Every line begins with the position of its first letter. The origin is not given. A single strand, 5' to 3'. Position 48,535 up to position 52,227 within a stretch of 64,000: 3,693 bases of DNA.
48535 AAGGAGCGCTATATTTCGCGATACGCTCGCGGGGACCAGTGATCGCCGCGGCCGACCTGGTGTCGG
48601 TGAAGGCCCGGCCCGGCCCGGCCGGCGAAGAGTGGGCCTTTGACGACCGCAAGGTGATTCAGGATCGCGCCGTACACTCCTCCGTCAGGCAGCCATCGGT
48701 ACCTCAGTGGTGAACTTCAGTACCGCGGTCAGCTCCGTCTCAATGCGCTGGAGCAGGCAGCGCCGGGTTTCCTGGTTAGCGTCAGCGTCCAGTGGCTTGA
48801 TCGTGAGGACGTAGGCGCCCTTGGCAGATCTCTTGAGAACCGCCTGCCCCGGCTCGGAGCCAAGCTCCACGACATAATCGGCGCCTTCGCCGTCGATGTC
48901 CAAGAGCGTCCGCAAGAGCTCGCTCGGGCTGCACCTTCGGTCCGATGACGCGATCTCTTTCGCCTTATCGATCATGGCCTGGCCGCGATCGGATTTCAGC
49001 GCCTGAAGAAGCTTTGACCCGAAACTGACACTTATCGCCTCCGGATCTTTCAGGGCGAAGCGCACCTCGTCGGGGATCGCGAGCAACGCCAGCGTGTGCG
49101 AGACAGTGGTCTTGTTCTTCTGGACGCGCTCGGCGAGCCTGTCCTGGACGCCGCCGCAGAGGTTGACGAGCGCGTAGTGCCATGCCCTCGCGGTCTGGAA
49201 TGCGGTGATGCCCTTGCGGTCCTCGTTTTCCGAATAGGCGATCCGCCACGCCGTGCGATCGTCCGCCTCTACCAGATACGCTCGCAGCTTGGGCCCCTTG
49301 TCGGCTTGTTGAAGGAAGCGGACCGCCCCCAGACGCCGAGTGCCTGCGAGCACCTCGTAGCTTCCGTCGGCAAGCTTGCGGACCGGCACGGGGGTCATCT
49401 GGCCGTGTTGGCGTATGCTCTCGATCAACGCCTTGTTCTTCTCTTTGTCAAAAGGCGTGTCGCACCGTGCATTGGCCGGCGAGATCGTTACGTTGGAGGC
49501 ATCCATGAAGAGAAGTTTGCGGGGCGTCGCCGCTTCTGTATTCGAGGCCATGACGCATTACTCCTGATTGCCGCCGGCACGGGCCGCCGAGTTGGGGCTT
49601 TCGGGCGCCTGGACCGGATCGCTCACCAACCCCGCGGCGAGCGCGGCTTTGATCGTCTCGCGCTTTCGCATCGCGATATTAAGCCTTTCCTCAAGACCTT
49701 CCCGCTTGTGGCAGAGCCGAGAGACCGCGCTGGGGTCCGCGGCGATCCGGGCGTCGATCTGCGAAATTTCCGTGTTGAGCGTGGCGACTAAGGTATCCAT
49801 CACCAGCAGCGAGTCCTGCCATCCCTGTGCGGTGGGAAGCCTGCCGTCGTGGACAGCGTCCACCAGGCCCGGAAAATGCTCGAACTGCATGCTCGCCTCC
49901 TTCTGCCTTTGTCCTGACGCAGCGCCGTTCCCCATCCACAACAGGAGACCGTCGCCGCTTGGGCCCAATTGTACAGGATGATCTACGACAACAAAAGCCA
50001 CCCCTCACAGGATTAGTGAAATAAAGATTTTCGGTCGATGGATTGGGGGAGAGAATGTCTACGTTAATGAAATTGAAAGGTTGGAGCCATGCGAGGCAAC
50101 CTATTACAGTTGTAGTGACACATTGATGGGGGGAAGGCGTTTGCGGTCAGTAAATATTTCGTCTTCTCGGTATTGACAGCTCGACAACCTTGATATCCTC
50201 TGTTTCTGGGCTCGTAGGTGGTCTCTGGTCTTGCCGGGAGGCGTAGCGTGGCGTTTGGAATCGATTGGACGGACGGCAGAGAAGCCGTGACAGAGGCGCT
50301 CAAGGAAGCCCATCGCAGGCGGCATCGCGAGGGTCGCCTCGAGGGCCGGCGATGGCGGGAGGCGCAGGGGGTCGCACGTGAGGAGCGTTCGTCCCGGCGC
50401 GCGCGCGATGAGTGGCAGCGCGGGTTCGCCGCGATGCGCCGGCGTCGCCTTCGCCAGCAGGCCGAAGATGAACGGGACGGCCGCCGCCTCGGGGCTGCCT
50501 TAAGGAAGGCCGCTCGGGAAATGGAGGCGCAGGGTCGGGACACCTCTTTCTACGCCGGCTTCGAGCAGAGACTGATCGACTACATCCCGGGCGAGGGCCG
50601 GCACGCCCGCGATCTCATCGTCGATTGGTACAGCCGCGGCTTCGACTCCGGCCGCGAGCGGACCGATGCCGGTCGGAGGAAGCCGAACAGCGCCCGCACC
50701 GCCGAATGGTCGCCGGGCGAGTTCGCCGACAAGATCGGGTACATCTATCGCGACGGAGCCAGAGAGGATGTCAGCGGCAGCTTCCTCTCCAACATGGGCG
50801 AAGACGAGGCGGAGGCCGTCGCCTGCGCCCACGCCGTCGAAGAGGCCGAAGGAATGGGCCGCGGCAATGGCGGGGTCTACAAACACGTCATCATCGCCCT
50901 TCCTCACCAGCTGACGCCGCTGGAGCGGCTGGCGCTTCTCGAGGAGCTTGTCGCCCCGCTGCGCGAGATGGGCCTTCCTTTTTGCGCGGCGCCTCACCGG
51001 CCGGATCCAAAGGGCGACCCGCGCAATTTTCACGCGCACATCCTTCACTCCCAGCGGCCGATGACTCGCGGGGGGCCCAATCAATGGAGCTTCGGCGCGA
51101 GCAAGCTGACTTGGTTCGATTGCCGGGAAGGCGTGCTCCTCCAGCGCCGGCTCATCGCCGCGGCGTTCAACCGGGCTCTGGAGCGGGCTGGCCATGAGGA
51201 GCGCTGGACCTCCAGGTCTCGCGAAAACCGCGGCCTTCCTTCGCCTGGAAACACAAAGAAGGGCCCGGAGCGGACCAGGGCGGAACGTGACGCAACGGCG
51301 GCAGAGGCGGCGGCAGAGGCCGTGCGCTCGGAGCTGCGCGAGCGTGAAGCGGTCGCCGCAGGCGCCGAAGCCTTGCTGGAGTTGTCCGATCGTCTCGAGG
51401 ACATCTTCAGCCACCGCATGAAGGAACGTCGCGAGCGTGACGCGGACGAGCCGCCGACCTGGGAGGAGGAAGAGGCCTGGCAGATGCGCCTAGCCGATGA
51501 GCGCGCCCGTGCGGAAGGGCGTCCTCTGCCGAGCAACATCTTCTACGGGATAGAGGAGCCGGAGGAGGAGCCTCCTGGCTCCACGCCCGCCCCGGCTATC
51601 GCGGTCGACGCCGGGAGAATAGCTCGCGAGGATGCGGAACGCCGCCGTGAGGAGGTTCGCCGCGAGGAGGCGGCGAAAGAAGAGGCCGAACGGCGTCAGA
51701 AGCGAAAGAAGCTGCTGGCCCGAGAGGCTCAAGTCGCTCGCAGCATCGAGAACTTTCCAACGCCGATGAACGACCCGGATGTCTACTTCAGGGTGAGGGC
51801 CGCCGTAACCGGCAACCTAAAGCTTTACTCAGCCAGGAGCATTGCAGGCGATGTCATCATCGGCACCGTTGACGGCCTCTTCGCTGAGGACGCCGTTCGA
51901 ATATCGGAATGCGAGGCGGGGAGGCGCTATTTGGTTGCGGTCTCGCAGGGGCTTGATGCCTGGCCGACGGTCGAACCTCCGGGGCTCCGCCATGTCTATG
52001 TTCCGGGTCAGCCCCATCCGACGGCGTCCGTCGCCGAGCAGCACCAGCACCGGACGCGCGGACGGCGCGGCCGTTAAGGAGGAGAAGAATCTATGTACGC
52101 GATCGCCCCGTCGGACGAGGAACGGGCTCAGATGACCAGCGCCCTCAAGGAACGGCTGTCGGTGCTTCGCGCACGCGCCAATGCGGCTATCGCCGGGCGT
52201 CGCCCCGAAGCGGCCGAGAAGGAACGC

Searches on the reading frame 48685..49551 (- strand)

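Call 49: search_protein_families(library=pfam, proteins=[window:48685-49551:-], max_evalue=0.001)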
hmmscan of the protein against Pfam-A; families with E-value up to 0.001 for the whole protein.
window:48685-49551:- (288 aa): 2 families
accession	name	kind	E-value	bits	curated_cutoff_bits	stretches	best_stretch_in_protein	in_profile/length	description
PF02195.25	ParB_N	-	4.9e-09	36.6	26.3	1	23-108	11-92/95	ParB N-terminal domain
PF17762.8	HTH_ParB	-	2.4e-06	28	22.6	1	118-198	6-84/102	ParB HTH domain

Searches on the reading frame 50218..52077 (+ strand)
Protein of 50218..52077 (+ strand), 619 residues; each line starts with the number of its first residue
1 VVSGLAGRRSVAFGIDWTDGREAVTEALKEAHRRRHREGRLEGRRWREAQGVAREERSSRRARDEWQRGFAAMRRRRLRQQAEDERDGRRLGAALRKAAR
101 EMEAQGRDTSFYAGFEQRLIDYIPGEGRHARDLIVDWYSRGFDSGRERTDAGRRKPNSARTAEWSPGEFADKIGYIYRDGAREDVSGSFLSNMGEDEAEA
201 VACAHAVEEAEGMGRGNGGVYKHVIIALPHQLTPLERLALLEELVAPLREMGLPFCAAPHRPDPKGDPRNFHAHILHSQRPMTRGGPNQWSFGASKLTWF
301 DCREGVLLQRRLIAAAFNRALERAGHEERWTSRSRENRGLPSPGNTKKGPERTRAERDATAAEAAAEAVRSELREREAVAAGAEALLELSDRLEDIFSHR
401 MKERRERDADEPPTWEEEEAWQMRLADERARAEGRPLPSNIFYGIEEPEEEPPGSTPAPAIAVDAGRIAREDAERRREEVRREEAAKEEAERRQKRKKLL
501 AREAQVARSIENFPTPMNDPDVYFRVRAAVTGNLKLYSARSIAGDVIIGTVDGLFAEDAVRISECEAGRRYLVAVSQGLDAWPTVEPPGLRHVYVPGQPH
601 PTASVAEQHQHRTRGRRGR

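Call 49: search_protein_families(library=pfam, proteins=[window:50218-52077:+], max_evalue=0.001)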
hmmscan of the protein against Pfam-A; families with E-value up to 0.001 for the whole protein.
window:50218-52077:+ (619 aa): 1 family
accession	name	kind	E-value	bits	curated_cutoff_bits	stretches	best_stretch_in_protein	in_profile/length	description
PF03389.21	MobA_MobL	-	6.7e-09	36.3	26.7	1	215-357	63-223/224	MobA/MobL family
